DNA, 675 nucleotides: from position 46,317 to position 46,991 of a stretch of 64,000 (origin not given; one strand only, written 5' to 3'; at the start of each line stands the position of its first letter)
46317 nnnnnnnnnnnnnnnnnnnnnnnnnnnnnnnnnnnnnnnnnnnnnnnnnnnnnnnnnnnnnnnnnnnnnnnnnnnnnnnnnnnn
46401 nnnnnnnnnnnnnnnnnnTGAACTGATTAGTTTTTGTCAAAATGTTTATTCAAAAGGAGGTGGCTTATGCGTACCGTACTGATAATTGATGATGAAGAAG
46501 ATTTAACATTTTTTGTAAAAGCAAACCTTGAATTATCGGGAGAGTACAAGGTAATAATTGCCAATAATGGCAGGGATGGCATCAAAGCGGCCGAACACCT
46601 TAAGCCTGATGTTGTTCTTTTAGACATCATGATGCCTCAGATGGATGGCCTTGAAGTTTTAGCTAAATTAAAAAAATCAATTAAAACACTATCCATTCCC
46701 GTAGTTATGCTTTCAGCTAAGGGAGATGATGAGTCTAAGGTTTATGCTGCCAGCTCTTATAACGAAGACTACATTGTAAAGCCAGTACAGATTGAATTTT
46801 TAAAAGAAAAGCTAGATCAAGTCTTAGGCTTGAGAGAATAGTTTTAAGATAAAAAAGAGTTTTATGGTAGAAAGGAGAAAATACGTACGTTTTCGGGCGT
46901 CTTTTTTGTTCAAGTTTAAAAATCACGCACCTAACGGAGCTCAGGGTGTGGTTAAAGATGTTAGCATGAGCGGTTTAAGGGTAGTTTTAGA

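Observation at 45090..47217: Composite module: palindromic operator + Xis/MerR-like HTH + ExeA/TniB-like AAA+ ATPase + vestigial histidine-kinase tail + REC + PilZ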

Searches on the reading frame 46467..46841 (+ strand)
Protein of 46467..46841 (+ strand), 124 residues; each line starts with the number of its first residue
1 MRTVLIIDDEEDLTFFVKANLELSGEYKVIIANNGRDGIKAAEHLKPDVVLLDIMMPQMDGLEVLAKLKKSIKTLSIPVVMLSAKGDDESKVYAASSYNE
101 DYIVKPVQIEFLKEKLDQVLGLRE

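Call 5: search_protein_families(library=pfam, proteins=[window:46467-46841:+], max_evalue=0.1)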
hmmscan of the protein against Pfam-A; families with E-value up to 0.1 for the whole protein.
window:46467-46841:+ (124 aa): 4 families
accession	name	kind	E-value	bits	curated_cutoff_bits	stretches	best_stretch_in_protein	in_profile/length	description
PF00072.30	Response_reg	-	4e-24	85.4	30.2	1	4-116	1-110/111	Response regulator receiver domain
PF24896.1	Receiver_CRE1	-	0.005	17.5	27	1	34-121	47-136/136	AHK4/CRE1/WOL first receiver domain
PF02310.24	B12-binding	-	0.011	16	32.1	1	37-74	42-80/121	B12 binding domain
PF14262.12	Cthe_2159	-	0.012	15.3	25.8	1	8-68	80-139/262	Carbohydrate-binding domain-containing protein Cthe_2159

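Call 8: search_protein_families(library=ncbifam, proteins=[window:46467-46841:+], max_evalue=0.01)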
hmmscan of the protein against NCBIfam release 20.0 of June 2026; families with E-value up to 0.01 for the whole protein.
window:46467-46841:+ (124 aa): 104 families (the best 25 are shown)
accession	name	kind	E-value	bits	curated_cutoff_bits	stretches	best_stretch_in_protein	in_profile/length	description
TIGR02154.1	PhoB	equivalog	8.9e-25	87.3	296.2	1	2-119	3-119/226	phosphate regulon transcriptional regulator PhoB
NF007135.0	PRK09581.1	equivalog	1.7e-23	83.2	474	1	3-108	4-108/457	PleD family two-component system response regulator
TIGR02875.1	spore_0_A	equivalog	1.1e-21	77.3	200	1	4-120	5-122/262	sporulation transcription factor Spo0A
NF040534.1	resp_reg_YycF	equivalog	2.8e-21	75.9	340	1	3-108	2-103/231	response regulator YycF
NF053854.1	RespRegPhoBBctds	equivalog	1.1e-20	73.9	270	1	4-120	1-115/225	two-component system response regulator PhoB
TIGR01387.1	cztR_silR_copR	subfamily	3.1e-20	72.8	279.2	1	4-113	1-107/218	heavy metal response regulator transcription factor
NF045944.1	ResRegRpaBCyano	equivalog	3.2e-20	72.5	330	1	5-120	1-112/229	response regulator transcription factor RpaB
NF040689.1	MtrAB_MtrA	equivalog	3.6e-20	72.3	300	1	4-112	1-105/219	MtrAB system response regulator MtrA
NF008469.0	PRK11361.1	equivalog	1.6e-19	69.9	714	1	2-122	5-122/461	acetoacetate metabolism transcriptional regulator AtoC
NF041733.1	resp_reg_CseB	equivalog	5.8e-19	68.4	350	1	3-120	2-115/228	two-component system response regulator CseB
NF007935.0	PRK10651.1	equivalog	3.6e-18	65.5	250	1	3-119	8-123/216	two-component system response regulator NarL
NF033120.0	vanR_FM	exception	4e-18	65.9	460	1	3-108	5-106/231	vancomycin resistance response regulator transcription factor, VanR-F/VanR-M family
NF045505.1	RR_RssB_Pseudo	equivalog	9e-18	64.5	700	1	3-108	7-109/394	two-component system response regulator RssB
NF047465.1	hybrid_HK_LvrA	exception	3e-17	61.9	1200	1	3-116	469-580/819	hybrid histidine kinase/response regulator LvrA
NF033117.2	vanR_ACDEGLN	exception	3.8e-17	62.6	350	1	4-108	1-101/226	VanR-ABDEGLN family response regulator transcription factor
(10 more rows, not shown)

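Call 17: find_homologous_proteins(query=window:46467-46841:+, max_evalue=1e-20)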
Query window:46467-46841:+ (124 aa): 335 proteins with E <= 1e-20 among 1293 candidates; the best 120 are listed.
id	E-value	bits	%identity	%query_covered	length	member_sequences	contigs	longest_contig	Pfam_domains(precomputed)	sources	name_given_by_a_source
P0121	7.6e-71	253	100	100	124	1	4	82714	PF00072.31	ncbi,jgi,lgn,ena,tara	tara:strand:- start:3077 stop:3451 length:375 start_codon:yes stop_codon:yes gene_type:complete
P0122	1.9e-67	242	93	100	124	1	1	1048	PF00072.31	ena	-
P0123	1.4e-53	197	74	98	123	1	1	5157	PF00072.31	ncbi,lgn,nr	ncbi:MAG: response regulator [Candidatus Omnitrophica bacterium]|nr:response regulator [Candidatus O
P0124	5.9e-53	195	75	99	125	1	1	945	PF00072.31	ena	-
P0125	1.5e-51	191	72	99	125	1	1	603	PF00072.31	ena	-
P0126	2.2e-50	187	72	99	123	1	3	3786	PF00072.31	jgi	jgi:DNA-binding response OmpR family regulator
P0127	2.7e-50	187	73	99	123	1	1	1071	PF00072.31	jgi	jgi:DNA-binding response OmpR family regulator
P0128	5.0e-50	186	72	99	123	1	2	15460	PF00072.31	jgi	jgi:DNA-binding response OmpR family regulator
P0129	3.1e-49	183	70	98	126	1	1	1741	PF00072.31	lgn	-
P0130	7.3e-49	182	70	99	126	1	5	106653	PF00072.31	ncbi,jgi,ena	-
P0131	2.4e-48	181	71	99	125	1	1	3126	PF00072.31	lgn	-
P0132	2.6e-48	180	70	100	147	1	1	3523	PF00072.31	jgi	jgi:DNA-binding response OmpR family regulator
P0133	3.2e-48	180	70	96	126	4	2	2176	PF00072.31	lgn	-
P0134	3.5e-48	180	72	99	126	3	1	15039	PF00072.31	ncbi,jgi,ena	ncbi:MAG: response regulator [Candidatus Omnitrophota bacterium]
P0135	4.6e-48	180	71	99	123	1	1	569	PF00072.31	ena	-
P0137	1.1e-47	178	67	99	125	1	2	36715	PF00072.31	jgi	-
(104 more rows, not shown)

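Call 18: find_encoding_contigs(protein=P0128, flank=10000, max_places=2)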
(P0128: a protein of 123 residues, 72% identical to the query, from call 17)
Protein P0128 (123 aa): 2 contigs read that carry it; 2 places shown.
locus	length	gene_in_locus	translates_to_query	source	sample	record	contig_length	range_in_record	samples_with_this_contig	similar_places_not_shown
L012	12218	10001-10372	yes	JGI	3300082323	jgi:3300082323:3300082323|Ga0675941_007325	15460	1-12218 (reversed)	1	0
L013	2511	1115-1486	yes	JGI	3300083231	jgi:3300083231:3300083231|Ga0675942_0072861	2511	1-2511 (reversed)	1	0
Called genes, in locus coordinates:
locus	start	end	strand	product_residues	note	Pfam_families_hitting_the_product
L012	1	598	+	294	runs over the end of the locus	PF13485:Peptidase_MA_2 (weak)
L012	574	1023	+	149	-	PF07963:N_methyl (weak), PF08334:T2SSG, PF22434:PilW_C (weak)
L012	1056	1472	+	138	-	-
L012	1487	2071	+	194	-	-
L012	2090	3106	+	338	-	PF21687:T2SSK_1st, PF12836:HHH_3 (weak)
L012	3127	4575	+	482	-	PF11104:PilM_2, PF05137:PilN (weak)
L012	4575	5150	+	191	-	PF10741:T2SSM_b (weak)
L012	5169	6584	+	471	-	PF12860:PAS_7 (faint), PF00989:PAS, PF08448:PAS_4 (weak), PF13188:PAS_8 (weak), PF13426:PAS_9 (weak), PF08348:PAS_6 (faint), PF00512:HisKA, PF02518:HATPase_c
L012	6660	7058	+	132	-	PF00072:Response_reg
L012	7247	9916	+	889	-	PF00989:PAS (faint), PF13188:PAS_8 (faint), PF13426:PAS_9 (faint), PF13185:GAF_2 (weak), PF00512:HisKA, PF02518:HATPase_c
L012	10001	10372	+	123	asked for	PF00072:Response_reg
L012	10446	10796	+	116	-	PF04892:VanZ-LLP1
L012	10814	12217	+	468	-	?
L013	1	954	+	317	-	?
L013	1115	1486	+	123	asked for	PF00072:Response_reg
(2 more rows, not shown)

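Call 19: find_encoding_contigs(protein=P0130, flank=10000, max_places=2)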
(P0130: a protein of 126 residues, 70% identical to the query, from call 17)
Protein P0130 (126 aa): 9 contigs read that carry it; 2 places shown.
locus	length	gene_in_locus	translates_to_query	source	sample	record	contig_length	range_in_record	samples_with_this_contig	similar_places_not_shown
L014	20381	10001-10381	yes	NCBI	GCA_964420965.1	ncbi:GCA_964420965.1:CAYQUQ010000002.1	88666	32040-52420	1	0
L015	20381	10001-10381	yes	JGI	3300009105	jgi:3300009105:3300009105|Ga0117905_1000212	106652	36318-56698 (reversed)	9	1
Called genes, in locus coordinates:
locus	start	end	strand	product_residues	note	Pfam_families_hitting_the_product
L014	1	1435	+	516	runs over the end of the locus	PF00133:tRNA-synt_1, PF01406:tRNA-synt_1e (weak), PF09334:tRNA-synt_1g, PF00133:tRNA-synt_1, PF08264:Anticodon_1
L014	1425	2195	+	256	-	PF01026:TatD_DNase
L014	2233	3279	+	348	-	PF01008:IF-2B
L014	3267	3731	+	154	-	PF02367:TsaE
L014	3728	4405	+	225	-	PF00814:TsaD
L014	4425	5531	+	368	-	PF01168:Ala_racemase_N, PF00842:Ala_racemase_C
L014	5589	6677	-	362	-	PF03739:LptF_LptG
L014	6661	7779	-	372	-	PF03739:LptF_LptG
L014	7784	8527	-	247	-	PF18912:DZR_2, PF00156:Pribosyltran (weak)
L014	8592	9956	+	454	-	PF00512:HisKA, PF02518:HATPase_c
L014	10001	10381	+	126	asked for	PF00072:Response_reg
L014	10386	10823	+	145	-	-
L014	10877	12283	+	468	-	PF00501:AMP-binding, PF13193:AMP-binding_C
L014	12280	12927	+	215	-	PF00849:PseudoU_synth_2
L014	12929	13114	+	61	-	-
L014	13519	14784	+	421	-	-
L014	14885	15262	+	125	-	PF13279:4HBT_2, PF03061:4HBT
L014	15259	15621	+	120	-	PF02643:DUF192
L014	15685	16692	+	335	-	PF01118:Semialdhyde_dh, PF22698:Semialdhyde_dhC_1, PF02774:Semialdhyde_dhC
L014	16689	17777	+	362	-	PF01960:ArgJ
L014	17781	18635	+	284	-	PF00696:AA_kinase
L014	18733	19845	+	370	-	-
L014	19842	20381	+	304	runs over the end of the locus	PF02729:OTCace_N, PF00185:OTCace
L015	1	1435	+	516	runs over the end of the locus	PF00133:tRNA-synt_1, PF01406:tRNA-synt_1e (weak), PF09334:tRNA-synt_1g, PF00133:tRNA-synt_1, PF08264:Anticodon_1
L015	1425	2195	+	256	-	PF01026:TatD_DNase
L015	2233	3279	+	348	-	PF01008:IF-2B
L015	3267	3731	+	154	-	PF02367:TsaE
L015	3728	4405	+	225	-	PF00814:TsaD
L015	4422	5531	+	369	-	PF01168:Ala_racemase_N, PF00842:Ala_racemase_C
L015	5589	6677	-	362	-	PF03739:LptF_LptG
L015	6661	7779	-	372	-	PF03739:LptF_LptG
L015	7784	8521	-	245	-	PF18912:DZR_2, PF00156:Pribosyltran (weak)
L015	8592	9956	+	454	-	PF00512:HisKA, PF02518:HATPase_c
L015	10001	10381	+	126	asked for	PF00072:Response_reg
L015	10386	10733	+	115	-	PF04892:VanZ-LLP1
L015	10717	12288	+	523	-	PF00501:AMP-binding, PF13193:AMP-binding_C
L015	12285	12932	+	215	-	PF00849:PseudoU_synth_2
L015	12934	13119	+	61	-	-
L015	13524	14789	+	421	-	-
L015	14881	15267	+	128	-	PF13279:4HBT_2, PF03061:4HBT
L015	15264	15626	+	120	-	PF02643:DUF192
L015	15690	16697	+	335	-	PF01118:Semialdhyde_dh, PF22698:Semialdhyde_dhC_1, PF02774:Semialdhyde_dhC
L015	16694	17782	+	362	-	PF01960:ArgJ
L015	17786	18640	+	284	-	PF00696:AA_kinase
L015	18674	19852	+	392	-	PF00202:Aminotran_3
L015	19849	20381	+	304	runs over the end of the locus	PF02729:OTCace_N, PF00185:OTCace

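Call 20: find_encoding_contigs(protein=P0123, flank=10000, max_places=1)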
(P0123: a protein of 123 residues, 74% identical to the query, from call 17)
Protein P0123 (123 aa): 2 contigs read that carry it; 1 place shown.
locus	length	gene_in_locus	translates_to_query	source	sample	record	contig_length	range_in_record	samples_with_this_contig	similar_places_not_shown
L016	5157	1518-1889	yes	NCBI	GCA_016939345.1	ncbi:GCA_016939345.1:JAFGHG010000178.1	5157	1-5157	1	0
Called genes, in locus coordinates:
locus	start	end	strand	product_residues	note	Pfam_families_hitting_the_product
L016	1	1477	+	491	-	PF01590:GAF (faint), PF00512:HisKA, PF02518:HATPase_c, PF14501:HATPase_c_5 (faint)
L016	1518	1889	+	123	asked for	PF00072:Response_reg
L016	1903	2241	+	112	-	PF04892:VanZ-LLP1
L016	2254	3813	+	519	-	PF00501:AMP-binding, PF13193:AMP-binding_C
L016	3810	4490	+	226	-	PF00849:PseudoU_synth_2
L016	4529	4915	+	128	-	PF13279:4HBT_2, PF03061:4HBT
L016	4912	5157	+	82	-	PF02643:DUF192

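Call 26: find_related_loci(query=A2, collection=metagenome_contigs, flank=10000)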
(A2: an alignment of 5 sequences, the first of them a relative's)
Query A2 (491 aa) in metagenome_contigs; peptide patterns used: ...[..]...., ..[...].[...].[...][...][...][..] (x = any residue, [..] = any of these).
301 stretches matched a pattern; 58 encode a relative of the query (tblastn E <= 1e-3); 58 distinct loci.
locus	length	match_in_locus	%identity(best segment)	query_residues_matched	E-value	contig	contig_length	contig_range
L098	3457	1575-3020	63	2-491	0e+0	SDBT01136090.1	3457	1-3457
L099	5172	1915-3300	56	26-490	1e-164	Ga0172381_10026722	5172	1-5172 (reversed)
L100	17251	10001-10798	54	215-486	2e-88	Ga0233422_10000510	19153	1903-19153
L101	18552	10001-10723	62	248-488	5e-90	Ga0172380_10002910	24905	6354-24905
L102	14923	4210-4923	37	242-491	1e-39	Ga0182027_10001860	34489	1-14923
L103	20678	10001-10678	37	249-486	2e-38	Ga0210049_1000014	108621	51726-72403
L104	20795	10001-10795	29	250-488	3e-32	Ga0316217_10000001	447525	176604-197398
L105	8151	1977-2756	31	256-489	5e-32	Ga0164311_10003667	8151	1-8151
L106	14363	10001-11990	32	216-487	2e-31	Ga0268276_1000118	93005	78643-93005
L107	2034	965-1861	28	216-488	8e-31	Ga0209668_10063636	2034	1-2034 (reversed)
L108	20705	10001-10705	32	250-488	2e-30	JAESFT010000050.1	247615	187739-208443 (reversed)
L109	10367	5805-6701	31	216-488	1e-29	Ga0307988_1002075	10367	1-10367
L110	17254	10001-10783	33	233-487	4e-29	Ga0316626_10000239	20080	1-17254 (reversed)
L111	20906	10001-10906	28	152-487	2e-29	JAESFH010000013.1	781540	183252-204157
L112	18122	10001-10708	33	251-491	1e-28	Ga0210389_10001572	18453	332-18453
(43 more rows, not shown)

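Call 29: find_encoding_contigs(protein=P0122, flank=10000, max_places=3)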
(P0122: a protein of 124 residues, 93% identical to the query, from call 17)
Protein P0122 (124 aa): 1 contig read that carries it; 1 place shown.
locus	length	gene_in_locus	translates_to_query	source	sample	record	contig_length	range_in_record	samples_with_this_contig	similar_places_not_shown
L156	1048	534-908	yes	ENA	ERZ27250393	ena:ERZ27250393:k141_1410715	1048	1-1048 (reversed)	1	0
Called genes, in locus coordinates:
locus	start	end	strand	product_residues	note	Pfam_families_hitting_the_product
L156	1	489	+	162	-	?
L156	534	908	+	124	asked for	PF00072:Response_reg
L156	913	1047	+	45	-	?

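Call 32: find_homologous_proteins(query=L156:1-486:+, max_evalue=1e-20)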
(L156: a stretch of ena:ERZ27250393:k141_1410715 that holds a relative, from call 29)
Query L156:1-486:+ (162 aa): 57 proteins with E <= 1e-20 among 1123 candidates.
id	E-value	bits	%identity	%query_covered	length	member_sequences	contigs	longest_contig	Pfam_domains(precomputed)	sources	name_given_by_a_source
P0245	7.3e-56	206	61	99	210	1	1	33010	PF02518.32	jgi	-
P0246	2.5e-51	192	58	99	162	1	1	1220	PF02518.32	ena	-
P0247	2.0e-49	186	55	99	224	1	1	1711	PF02518.32,PF00512.32,PF14501.13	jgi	-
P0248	3.1e-48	182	56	99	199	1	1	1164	PF02518.32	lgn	-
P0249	3.6e-48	181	56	99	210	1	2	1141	PF02518.32,PF14501.13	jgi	-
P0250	4.8e-46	175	57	99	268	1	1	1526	PF02518.32,PF00512.32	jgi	jgi:signal transduction histidine kinase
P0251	3.4e-45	172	54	96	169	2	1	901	PF02518.32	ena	-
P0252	7.7e-44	167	53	99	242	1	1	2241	PF02518.32,PF00512.32,PF14501.13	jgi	jgi:two-component system, NtrC family, sensor kinase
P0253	1.2e-43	167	52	99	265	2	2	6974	PF02518.32,PF00512.32,PF14501.13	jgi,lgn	-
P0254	2.2e-43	166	49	98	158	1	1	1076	PF02518.32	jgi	jgi:signal transduction histidine kinase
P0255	1.4e-41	160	54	99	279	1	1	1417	PF02518.32,PF00512.32,PF14501.13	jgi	jgi:two-component system NtrC family sensor kinase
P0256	5.7e-41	158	49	99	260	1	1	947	PF02518.32,PF00512.32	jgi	jgi:two-component system NtrC family sensor kinase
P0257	1.3e-40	157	49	99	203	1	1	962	PF02518.32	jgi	jgi:signal transduction histidine kinase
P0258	2.0e-40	156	49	99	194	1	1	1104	PF02518.32,PF14501.13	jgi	jgi:two-component system sporulation sensor kinase A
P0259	4.0e-40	155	49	100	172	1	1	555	PF02518.32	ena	-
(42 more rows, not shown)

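Call 33: find_encoding_contigs(protein=P0245, flank=10000, max_places=2)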
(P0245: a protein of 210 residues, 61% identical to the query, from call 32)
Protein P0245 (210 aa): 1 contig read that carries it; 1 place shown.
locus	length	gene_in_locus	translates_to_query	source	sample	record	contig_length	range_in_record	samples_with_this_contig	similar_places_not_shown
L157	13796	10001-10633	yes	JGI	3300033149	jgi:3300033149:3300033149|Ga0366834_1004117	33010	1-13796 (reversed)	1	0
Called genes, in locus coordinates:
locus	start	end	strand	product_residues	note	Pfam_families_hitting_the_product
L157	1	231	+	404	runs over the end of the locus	PF28597:T2SSF_N, PF00482:T2SSF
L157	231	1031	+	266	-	PF13485:Peptidase_MA_2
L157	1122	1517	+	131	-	PF07963:N_methyl (weak), PF08334:T2SSG, PF22434:PilW_C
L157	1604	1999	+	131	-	-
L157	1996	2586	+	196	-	-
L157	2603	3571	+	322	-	PF21687:T2SSK_1st, PF03934:T2SSK (faint), PF12836:HHH_3 (faint)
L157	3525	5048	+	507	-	PF11104:PilM_2, PF05137:PilN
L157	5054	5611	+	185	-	-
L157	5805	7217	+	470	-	PF00989:PAS, PF13188:PAS_8 (weak), PF12860:PAS_7 (weak), PF13426:PAS_9 (weak), PF08348:PAS_6 (weak), PF00512:HisKA, PF02518:HATPase_c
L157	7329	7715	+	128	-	PF00072:Response_reg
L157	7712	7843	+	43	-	-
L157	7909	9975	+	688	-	-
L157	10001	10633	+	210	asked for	PF02518:HATPase_c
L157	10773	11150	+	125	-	PF00072:Response_reg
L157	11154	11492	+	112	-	PF04892:VanZ-LLP1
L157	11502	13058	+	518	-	PF00501:AMP-binding, PF13193:AMP-binding_C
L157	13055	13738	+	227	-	PF00849:PseudoU_synth_2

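Call 49: search_protein_families(library=padloc, proteins=[window:46467-46841:+], max_evalue=0.01)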
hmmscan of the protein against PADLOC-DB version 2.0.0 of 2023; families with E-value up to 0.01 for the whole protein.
window:46467-46841:+ (124 aa): 3 families
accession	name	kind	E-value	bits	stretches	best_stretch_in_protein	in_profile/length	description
PDLC04055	PD-T4-6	-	3.1e-06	24.2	1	2-120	366-483/496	-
PDLC00405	SduA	-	9.3e-06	23.4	1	3-62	8-66/323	DUF4263 domain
PDLC04725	PDC-M60B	-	0.0038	15.1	1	3-60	5-63/158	-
